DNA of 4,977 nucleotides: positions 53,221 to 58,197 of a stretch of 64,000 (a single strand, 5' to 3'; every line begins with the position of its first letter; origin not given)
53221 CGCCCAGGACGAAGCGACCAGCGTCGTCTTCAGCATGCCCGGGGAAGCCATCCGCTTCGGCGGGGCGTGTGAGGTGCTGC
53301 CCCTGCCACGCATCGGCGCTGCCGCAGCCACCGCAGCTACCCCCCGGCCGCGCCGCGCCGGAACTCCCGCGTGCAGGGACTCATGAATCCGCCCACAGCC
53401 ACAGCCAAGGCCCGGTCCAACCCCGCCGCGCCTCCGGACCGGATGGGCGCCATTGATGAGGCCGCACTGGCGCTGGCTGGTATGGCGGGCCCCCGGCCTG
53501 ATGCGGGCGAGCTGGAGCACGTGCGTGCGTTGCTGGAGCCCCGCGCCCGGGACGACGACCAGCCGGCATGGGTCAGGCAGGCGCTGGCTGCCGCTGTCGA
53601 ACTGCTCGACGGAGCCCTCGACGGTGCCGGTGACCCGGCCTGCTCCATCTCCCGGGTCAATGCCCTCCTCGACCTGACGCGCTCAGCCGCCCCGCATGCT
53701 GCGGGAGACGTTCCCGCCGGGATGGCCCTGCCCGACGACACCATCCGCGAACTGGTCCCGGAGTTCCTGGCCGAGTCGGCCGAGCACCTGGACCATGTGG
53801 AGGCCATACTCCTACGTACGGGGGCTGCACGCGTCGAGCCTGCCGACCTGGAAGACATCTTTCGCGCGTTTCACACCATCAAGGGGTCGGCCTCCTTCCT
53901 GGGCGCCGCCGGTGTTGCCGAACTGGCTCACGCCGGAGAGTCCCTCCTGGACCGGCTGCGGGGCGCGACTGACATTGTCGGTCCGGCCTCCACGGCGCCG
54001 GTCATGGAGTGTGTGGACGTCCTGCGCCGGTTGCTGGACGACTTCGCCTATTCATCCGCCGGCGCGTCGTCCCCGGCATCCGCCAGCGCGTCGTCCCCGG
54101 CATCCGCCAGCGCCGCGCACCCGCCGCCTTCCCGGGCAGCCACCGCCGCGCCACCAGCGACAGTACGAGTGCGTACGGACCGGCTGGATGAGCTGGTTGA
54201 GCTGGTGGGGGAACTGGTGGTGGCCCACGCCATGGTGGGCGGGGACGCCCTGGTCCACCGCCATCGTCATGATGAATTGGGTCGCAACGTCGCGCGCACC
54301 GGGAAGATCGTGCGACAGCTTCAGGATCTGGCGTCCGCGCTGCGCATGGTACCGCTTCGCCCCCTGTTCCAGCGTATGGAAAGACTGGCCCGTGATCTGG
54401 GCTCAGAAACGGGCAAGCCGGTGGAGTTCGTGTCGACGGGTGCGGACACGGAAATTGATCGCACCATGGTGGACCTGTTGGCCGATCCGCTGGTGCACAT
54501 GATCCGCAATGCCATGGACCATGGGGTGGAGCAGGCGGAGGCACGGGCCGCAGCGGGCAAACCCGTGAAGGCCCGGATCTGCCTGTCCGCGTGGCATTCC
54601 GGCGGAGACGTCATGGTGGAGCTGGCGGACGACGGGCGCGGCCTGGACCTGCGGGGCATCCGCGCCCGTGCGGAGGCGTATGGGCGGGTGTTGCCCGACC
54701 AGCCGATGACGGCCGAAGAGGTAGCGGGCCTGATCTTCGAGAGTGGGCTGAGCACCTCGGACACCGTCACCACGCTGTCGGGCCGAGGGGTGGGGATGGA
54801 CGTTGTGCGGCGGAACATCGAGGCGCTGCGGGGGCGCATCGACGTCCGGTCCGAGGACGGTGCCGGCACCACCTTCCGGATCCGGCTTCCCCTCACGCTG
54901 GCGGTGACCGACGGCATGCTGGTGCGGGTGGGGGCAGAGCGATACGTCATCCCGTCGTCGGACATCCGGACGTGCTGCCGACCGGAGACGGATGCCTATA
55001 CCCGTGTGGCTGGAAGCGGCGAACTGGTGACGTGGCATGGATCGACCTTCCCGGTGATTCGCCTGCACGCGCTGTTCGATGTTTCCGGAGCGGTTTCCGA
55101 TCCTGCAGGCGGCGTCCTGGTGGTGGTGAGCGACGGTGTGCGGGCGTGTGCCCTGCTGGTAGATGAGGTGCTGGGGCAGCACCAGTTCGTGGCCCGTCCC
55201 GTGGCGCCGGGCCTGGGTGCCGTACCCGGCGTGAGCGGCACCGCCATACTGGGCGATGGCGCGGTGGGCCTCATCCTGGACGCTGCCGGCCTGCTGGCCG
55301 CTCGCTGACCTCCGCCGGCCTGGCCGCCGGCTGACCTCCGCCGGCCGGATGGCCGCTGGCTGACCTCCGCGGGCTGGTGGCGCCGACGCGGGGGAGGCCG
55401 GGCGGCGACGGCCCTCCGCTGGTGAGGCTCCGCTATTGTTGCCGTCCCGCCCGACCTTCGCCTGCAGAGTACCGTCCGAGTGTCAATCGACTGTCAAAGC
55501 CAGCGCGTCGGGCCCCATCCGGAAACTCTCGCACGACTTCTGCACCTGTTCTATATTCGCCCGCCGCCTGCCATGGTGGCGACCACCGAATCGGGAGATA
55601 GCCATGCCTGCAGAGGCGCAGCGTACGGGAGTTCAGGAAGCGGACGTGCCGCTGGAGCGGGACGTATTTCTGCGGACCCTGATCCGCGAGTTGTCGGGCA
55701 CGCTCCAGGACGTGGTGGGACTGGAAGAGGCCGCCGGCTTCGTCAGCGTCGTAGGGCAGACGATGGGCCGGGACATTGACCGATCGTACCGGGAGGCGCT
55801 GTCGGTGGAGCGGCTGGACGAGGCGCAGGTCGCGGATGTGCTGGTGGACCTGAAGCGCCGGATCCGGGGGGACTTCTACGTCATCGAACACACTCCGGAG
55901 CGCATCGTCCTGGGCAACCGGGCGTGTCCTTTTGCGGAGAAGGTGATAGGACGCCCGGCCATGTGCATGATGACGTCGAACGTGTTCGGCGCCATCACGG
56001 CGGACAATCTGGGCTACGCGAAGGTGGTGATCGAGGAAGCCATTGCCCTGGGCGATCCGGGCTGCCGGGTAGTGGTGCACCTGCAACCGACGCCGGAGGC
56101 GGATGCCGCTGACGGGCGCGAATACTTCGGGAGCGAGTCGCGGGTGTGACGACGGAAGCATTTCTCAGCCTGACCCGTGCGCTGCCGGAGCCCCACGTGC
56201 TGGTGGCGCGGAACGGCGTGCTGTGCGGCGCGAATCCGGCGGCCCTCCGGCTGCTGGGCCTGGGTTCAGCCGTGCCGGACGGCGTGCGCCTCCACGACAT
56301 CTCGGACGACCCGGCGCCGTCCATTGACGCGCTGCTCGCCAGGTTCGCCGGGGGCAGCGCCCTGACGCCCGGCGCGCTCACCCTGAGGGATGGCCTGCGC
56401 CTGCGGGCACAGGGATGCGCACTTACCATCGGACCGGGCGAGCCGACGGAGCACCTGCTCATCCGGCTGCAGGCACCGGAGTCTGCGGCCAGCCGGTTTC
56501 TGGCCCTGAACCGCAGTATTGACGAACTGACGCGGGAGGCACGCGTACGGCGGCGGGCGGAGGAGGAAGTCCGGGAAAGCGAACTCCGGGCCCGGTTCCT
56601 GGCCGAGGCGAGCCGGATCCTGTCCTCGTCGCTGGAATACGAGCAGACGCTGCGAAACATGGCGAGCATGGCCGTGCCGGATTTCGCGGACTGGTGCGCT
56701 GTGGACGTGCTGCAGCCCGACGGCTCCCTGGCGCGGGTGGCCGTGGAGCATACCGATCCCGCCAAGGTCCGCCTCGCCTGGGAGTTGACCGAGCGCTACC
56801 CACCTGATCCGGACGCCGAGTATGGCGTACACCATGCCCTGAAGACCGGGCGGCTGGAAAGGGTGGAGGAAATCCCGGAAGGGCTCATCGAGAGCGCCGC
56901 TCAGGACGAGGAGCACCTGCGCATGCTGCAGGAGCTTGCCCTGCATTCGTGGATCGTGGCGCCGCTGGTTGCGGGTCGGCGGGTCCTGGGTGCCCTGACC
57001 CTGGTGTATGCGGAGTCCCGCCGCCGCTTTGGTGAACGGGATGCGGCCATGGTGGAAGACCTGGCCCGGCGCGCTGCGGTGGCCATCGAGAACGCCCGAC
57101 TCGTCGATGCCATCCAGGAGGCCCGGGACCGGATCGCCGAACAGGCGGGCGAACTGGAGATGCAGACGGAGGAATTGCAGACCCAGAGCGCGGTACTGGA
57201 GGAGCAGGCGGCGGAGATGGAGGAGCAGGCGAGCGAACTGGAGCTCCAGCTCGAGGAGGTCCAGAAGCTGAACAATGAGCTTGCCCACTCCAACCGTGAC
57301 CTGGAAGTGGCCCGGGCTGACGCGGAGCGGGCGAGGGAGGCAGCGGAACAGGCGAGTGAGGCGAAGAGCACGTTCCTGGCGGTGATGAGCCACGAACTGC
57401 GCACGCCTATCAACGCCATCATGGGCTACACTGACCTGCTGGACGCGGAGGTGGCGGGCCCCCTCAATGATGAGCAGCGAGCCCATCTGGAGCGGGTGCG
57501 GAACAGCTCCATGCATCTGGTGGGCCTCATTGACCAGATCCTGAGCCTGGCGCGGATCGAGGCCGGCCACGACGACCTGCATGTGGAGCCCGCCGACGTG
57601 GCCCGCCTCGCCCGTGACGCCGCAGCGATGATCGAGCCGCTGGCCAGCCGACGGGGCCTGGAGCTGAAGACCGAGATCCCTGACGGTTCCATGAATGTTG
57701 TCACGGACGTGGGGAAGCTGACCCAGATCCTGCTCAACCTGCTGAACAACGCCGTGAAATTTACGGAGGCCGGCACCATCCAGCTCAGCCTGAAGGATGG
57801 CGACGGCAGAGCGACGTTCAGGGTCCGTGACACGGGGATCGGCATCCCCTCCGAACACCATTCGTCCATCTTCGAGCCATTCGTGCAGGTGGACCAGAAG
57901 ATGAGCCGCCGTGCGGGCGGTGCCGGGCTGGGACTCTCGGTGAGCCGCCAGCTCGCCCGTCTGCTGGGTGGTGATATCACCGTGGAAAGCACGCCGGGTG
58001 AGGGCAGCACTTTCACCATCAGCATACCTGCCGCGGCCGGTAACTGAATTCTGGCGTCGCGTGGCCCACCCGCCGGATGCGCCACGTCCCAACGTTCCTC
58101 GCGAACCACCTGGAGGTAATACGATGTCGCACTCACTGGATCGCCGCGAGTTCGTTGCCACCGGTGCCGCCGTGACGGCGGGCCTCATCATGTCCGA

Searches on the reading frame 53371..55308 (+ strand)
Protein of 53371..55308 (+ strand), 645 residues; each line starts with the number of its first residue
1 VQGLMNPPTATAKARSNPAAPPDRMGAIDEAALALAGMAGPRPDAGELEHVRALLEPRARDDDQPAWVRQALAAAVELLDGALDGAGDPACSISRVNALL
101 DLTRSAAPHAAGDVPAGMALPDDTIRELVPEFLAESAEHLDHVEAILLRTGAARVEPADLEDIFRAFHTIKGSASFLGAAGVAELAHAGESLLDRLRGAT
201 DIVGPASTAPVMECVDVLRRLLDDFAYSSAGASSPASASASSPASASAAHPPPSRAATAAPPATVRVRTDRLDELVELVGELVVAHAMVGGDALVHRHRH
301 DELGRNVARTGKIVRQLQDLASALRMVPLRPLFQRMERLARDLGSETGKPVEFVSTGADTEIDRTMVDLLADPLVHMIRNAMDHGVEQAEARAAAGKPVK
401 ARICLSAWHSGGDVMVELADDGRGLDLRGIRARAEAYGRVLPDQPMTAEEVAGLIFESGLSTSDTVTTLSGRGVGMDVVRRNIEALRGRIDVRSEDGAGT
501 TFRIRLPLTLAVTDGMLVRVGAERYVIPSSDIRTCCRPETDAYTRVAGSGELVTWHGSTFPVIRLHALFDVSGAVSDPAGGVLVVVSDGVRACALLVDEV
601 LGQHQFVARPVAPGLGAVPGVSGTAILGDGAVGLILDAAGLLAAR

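Call 74: search_protein_families(library=pfam, proteins=[window:53371-55308:+], max_evalue=0.0001)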
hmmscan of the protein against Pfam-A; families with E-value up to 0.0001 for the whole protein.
window:53371-55308:+ (645 aa): 4 families
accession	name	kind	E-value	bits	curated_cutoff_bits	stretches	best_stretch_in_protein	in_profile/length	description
PF01584.24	CheW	-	4.7e-23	81.8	23.5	1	515-643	2-135/138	CheW-like domain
PF02518.31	HATPase_c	-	3.5e-18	66.5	26.4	1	372-509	4-110/111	Histidine kinase-, DNA gyrase B-, and HSP90-like ATPase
PF01627.28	Hpt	-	9.1e-14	51.9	24.6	1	127-199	1-63/84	Hpt domain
PF02895.20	H-kinase_dim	-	9.1e-10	39.3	23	1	263-321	2-65/68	Signal transducing histidine kinase, homodimeric domain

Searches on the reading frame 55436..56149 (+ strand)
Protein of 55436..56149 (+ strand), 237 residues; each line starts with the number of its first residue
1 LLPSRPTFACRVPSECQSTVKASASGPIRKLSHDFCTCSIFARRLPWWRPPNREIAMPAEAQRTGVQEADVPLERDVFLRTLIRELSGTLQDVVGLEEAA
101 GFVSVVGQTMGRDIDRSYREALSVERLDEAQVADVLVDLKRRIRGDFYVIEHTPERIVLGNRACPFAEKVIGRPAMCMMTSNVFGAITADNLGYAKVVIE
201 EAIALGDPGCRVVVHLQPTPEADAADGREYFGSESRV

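Call 74: search_protein_families(library=pfam, proteins=[window:55436-56149:+], max_evalue=0.0001)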
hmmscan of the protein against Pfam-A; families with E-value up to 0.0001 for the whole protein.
window:55436-56149:+ (237 aa): 1 family
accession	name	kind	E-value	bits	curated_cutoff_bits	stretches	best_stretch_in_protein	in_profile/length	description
PF18546.6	MetOD1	-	2.7e-17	63.6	23.8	1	83-214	2-141/142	Methanogen output domain 1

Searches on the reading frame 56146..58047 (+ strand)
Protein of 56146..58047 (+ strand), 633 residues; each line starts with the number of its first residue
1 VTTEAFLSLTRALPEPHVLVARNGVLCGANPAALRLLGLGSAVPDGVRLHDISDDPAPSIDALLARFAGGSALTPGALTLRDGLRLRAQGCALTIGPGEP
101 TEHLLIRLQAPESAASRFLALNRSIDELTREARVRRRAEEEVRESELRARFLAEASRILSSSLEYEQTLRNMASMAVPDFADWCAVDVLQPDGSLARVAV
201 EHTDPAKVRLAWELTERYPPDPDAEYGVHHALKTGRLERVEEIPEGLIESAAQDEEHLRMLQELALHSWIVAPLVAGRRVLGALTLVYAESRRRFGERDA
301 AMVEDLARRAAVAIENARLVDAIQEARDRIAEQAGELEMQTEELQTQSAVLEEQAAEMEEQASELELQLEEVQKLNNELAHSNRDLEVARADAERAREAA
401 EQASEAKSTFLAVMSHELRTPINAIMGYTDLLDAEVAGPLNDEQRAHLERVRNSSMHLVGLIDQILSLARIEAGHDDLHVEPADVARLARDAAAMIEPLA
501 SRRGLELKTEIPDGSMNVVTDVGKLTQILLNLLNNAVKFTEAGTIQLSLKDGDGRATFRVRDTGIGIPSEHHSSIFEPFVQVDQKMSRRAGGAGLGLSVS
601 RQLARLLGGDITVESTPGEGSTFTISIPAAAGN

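Call 74: search_protein_families(library=pfam, proteins=[window:56146-58047:+], max_evalue=0.0001)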
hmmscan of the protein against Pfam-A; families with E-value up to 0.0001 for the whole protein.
window:56146-58047:+ (633 aa): 5 families
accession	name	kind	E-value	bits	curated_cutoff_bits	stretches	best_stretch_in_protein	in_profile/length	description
PF02518.31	HATPase_c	-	1.4e-31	109.6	26.4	1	521-629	2-109/111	Histidine kinase-, DNA gyrase B-, and HSP90-like ATPase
PF00512.31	HisKA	-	5.6e-20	71.6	26.9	1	406-474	1-66/66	His Kinase A (phospho-acceptor) domain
PF01590.32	GAF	-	5.2e-12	46.9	22.4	1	180-314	17-133/133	GAF domain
PF13185.12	GAF_2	-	5.8e-10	39.9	28.6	1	166-315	5-136/136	GAF domain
PF13492.12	GAF_3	-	4e-08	34.2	27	1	259-316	73-129/129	GAF domain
